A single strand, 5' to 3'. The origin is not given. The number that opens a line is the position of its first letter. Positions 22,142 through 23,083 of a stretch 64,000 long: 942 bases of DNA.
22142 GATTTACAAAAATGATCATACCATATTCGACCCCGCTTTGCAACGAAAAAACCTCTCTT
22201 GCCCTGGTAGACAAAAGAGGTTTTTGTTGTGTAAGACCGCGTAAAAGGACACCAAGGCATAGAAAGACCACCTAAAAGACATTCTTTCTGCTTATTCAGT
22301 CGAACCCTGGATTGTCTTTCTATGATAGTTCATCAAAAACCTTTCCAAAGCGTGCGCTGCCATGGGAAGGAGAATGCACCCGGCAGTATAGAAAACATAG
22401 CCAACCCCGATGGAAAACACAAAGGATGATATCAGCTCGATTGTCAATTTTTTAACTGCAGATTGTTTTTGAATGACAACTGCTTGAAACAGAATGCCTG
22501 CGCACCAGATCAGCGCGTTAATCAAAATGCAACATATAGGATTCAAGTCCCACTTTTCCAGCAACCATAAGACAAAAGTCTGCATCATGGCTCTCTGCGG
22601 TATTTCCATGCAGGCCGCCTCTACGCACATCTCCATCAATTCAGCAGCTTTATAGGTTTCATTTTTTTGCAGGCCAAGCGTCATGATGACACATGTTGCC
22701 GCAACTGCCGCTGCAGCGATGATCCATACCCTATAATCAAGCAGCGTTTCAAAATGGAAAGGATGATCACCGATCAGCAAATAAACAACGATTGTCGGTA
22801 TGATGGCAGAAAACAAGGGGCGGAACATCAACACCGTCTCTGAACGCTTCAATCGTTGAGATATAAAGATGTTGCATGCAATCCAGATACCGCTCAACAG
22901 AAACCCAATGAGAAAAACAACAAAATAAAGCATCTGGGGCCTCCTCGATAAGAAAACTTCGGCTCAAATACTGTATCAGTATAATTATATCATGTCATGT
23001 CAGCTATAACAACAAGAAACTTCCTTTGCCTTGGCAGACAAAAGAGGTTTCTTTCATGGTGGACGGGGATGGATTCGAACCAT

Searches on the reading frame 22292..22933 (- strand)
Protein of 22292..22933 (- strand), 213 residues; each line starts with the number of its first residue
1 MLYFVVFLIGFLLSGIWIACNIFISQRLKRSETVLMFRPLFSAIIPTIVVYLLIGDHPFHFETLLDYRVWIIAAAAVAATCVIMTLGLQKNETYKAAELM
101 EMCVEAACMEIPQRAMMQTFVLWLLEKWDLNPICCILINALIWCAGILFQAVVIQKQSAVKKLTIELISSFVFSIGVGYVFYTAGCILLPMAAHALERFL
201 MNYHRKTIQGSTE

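Call 55: search_protein_families(library=pfam, proteins=[window:22292-22933:-], max_evalue=0.001)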
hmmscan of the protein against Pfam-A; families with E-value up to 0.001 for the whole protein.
window:22292-22933:- (213 aa): 1 family
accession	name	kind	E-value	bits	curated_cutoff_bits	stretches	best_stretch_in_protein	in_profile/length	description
PF02517.21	Rce1-like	-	1.7e-05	25.4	22.4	1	118-196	24-89/93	Type II CAAX prenyl endopeptidase Rce1-like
